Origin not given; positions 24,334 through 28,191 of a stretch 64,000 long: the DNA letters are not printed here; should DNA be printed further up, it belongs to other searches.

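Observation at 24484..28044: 1186-aa SIR2-like + long helical domain protein: candidate single-gene defence-associated sirtuin (DSR-like) NADase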

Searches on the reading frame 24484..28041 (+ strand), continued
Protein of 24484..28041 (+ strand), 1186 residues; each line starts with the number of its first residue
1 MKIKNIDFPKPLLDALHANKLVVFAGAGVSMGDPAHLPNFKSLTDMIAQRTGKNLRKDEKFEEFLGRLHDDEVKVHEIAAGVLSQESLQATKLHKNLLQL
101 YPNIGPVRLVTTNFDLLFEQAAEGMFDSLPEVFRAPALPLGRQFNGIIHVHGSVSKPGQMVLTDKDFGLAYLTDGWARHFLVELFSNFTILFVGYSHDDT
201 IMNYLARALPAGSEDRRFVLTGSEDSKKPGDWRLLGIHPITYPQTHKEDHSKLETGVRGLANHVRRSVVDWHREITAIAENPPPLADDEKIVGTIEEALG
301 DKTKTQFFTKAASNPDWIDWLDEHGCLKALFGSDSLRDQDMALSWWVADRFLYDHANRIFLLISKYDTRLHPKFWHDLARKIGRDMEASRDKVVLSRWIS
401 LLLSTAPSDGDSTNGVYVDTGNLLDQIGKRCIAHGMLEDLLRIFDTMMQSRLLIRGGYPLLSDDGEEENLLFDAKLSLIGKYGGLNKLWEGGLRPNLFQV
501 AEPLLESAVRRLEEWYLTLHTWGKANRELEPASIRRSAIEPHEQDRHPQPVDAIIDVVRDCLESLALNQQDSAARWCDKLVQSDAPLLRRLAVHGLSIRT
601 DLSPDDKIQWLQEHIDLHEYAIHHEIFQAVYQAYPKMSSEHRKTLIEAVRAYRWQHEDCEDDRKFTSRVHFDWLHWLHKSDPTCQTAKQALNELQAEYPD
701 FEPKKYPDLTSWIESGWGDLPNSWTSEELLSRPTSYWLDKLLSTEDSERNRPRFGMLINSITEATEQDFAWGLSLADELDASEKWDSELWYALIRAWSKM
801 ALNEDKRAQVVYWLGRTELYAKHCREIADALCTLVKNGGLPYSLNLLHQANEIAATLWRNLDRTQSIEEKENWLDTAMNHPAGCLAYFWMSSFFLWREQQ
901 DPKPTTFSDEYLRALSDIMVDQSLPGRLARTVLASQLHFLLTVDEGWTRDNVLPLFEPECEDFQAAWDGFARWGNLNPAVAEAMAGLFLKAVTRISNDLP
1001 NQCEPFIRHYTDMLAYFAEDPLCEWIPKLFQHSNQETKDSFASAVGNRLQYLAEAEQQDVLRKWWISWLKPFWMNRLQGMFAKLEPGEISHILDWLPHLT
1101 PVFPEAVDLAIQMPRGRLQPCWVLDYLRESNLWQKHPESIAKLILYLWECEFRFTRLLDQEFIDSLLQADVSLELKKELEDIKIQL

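Call 14: search_dna_similar(query=window:24484-28041:+, collection=plasmids, mode=protein, max_rows=30)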
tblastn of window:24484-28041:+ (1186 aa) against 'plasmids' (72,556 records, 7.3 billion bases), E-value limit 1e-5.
Records with a match: 67; places in all: 67; records where one place covers at least 80% of the query: 3.
Best place of each record, by identity: <60% 67.
By first word of the organism name: Rhizobium 9; Zymomonas 9; Agrobacterium 7; Burkholderia 5; Sinorhizobium 4; Vibrio 4; Cupriavidus 4; Bacillus 3; Ralstonia 3; Shewanella 2; and 15 more.
By predicted mobility (MOB-suite, as given by PLSDB): non-mobilizable 38; conjugative 22; mobilizable 7.
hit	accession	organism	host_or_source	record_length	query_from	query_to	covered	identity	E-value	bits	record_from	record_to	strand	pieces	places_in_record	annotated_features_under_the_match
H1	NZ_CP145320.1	Rhodococcus ruber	-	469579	5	1147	96%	27.4%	1e-100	360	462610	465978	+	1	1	SIR2 family protein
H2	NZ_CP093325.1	Bacillus sp. N5-665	whole organism,peat soil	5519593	6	1076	90%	24.5%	2e-90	329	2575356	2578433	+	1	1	none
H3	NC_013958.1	Nitrosococcus halophilus Nc 4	-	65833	7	1174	81%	26.5%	1e-30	202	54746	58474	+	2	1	dsr1: anti-phage defense-associated sirtuin Dsr1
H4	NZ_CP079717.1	Shewanella xiamenensis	hospital wastewater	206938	7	342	28%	31.2%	2e-25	122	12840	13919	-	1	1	dsr1: anti-phage defense-associated sirtuin Dsr1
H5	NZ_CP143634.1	Shewanella xiamenensis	-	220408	7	342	28%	31.2%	2e-25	122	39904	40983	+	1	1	dsr1: anti-phage defense-associated sirtuin Dsr1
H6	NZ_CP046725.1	Pantoea agglomerans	pure culture,cherry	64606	7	323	27%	32.9%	3e-27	128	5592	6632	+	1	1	dsr1: anti-phage defense-associated sirtuin Dsr1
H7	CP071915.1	Ralstonia solanacearum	Pogostemon cablin,Single strain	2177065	7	322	27%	32.6%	6e-28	130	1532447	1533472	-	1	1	SIR2 family protein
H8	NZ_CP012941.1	Ralstonia solanacearum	plantain,cell culture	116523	7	323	27%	32.3%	1e-27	129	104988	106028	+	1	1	dsr1: anti-phage defense-associated sirtuin Dsr1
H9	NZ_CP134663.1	Escherichia coli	Larus michahellis,bacteria,cloaca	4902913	7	321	27%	32.2%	3e-28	132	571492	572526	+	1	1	none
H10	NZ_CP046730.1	Ralstonia syzygii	tobacco,cell culture,leaf veins ...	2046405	7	322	27%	31.7%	3e-26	125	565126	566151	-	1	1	none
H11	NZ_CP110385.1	Tritonibacter mobilis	-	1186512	9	388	32%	25.7%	3e-17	96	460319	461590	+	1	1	record has no annotation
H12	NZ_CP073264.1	Duffyella gerundensis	Lolium perenne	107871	7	323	27%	30.5%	7e-25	120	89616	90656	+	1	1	dsr1: anti-phage defense-associated sirtuin Dsr1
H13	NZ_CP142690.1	Pantoea sp. S18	single cell,soil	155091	7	315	26%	31.1%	1e-27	130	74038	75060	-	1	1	dsr1: anti-phage defense-associated sirtuin Dsr1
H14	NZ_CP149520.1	Thioclava sp. GXIMD4215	pure culture,mangrove soil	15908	7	384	32%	25.4%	2e-19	102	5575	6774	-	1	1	none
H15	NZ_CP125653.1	Rhizobium sp. BT04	Phaseolus vulgaris,Pure culture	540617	8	328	27%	29.5%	2e-16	93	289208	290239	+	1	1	SIR2 family protein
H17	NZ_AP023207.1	Escherichia coli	Homo sapiens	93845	7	315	26%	30.2%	1e-27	129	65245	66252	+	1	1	anti-phage defense-associated sirtuin Dsr1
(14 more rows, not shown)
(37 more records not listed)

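Call 15: search_dna_similar(query=window:24484-28041:+, collection=phages, mode=protein, max_rows=15)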
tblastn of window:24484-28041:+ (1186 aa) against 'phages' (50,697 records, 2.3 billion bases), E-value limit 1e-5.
Records with a match: 1; places in all: 1; records where one place covers at least 80% of the query: 0.
Best place of each record, by identity: <60% 1.
By first word of the organism name: Stx2c-converting 1.
By host as written in the record: - 1.
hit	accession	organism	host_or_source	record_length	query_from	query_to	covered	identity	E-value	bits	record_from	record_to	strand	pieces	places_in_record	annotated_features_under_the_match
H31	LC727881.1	Stx2c-converting phage Stx2c_JNE082796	-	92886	7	321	27%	32.2%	1e-28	131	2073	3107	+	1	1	none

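Call 16: get_annotated_region(hit=H3, flank=4000)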
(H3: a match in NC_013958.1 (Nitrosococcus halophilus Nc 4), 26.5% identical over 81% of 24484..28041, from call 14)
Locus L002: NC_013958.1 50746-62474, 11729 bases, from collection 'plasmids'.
description: Nitrosococcus halophilus Nc 4 plasmid pNHAL01, complete sequence
organism: Nitrosococcus halophilus Nc 4 (NCBI taxid 472759)
taxonomy: Bacteria; Pseudomonadota; Gammaproteobacteria; Chromatiales; Chromatiaceae; Nitrosococcus; Nitrosococcus halophilus; Nitrosococcus halophilus Nc 4
host: -; source: -; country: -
typing (MOB-suite, as given by PLSDB): non-mobilizable; replicon rep_cluster_1655
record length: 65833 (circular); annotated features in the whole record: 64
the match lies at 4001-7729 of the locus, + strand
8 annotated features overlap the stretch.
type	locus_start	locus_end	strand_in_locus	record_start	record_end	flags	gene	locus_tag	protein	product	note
CDS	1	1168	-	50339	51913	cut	-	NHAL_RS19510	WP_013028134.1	hypothetical protein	-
CDS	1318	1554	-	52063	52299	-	-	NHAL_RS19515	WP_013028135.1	putative molybdenum carrier protein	-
CDS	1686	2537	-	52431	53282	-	-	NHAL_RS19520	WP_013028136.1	hypothetical protein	-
CDS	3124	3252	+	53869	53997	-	-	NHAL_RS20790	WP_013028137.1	reverse transcriptase N-terminal domain-containing protein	-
CDS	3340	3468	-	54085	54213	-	-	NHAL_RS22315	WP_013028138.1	hypothetical protein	-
CDS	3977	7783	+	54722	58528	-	dsr1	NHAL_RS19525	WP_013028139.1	anti-phage defense-associated sirtuin Dsr1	-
CDS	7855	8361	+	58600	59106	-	-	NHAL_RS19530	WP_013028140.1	hypothetical protein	-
CDS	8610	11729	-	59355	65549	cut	-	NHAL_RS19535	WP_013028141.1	ATP-binding protein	-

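Call 17: get_annotated_region(hit=H17, flank=5000)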
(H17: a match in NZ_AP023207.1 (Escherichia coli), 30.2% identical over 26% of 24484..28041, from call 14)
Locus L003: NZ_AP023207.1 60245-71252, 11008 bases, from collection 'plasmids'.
description: Escherichia coli strain TUM18781 plasmid pMTY18781-2, complete sequence
organism: Escherichia coli (NCBI taxid 562)
taxonomy: Bacteria; Pseudomonadota; Gammaproteobacteria; Enterobacterales; Enterobacteriaceae; Escherichia; Escherichia coli
host: -; source: Homo sapiens; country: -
typing (MOB-suite, as given by PLSDB): non-mobilizable
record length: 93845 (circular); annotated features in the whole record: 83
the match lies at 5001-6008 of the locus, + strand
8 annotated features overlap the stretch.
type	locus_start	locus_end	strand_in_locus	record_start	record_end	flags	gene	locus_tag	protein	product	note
CDS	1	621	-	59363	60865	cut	yjgR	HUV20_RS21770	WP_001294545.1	helicase HerA-like C-terminal domain-containing protein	-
CDS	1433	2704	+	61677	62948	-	-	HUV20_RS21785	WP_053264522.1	integrase arm-type DNA-binding domain-containing protein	-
CDS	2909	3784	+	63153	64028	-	-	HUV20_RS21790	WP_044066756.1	phosphorothioated DNA-binding restriction endonuclease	-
CDS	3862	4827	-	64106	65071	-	-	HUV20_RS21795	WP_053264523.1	5'-nucleotidase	-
CDS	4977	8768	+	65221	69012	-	-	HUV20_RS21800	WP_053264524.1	anti-phage defense-associated sirtuin Dsr1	-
CDS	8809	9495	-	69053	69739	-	-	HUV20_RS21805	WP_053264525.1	hypothetical protein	-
CDS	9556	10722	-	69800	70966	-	-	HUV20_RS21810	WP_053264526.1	restriction endonuclease subunit S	GO:0006304 - DNA modification [Evidence IEA]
CDS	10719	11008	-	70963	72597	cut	-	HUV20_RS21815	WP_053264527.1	class I SAM-dependent DNA methyltransferase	-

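Call 18: get_annotated_region(hit=H1, flank=4000)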
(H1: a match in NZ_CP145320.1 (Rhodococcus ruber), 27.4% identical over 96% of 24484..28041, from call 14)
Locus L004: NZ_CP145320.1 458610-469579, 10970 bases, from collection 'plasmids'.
description: Rhodococcus ruber strain MSA14 plasmid pmega_1, complete sequence
organism: Rhodococcus ruber (NCBI taxid 1830)
taxonomy: Bacteria; Actinomycetota; Actinomycetes; Mycobacteriales; Nocardiaceae; Rhodococcus; Rhodococcus ruber
host: -; source: -; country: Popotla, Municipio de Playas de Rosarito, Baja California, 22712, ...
typing (MOB-suite, as given by PLSDB): non-mobilizable
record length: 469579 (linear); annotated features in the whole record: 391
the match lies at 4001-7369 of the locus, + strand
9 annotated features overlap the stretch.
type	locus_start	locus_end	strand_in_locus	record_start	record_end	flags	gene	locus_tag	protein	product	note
CDS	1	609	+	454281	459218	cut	-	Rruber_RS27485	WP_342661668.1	WD40 repeat domain-containing protein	-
CDS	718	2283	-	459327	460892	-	-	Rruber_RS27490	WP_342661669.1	IS1634 family transposase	-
CDS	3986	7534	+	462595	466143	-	-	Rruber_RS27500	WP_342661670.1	SIR2 family protein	-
CDS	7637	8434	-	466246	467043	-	-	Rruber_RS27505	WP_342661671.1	helix-turn-helix transcriptional regulator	-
CDS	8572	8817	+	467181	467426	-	-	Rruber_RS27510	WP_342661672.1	hypothetical protein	-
CDS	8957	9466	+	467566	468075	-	-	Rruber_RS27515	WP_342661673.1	hypothetical protein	-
CDS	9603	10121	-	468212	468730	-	-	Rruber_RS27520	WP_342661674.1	hypothetical protein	-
CDS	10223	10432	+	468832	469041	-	-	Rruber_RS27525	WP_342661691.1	hypothetical protein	-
CDS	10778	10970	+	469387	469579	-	-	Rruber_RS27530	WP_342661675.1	hypothetical protein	-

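Call 19: search_protein_families(library=pfam, proteins=[L003:4977-8765:+, L002:3977-7780:+, L004:3986-7531:+, P0002, P0054], max_evalue=0.01)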
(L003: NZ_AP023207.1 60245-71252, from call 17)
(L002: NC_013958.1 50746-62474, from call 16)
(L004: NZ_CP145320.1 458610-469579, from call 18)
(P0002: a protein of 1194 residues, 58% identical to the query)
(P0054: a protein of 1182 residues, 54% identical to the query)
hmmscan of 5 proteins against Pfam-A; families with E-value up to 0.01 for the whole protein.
L003:4977-8765:+ (1263 aa): 1 family
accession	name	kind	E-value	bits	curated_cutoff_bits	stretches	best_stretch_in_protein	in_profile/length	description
PF13289.12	SIR2_2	-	5.5e-21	75.6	24.5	1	123-268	3-139/141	SIR2-like domain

L002:3977-7780:+ (1268 aa): 1 family
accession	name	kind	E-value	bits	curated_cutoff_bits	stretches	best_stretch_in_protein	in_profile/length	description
PF13289.12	SIR2_2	-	2.5e-21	76.7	24.5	1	123-269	3-141/141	SIR2-like domain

L004:3986-7531:+ (1182 aa): 1 family
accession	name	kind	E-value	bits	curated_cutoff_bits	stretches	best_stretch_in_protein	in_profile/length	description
PF13289.12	SIR2_2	-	5.3e-18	65.9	24.5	1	110-225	3-124/141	SIR2-like domain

P0002 (1194 aa): 2 families
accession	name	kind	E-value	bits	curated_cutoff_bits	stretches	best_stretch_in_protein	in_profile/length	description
PF13289.12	SIR2_2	-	4.7e-21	75.8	24.5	1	109-240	3-141/141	SIR2-like domain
PF13212.11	DUF4020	-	2e-10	41.1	22.7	1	1057-1123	36-106/182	Domain of unknown function (DUF4020)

P0054 (1182 aa): 2 families
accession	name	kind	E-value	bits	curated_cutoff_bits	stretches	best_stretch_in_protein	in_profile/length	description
PF13289.12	SIR2_2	-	1.1e-18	68.1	24.5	1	109-238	3-140/141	SIR2-like domain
PF13212.11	DUF4020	-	7e-06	26.3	22.7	1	1020-1135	14-140/182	Domain of unknown function (DUF4020)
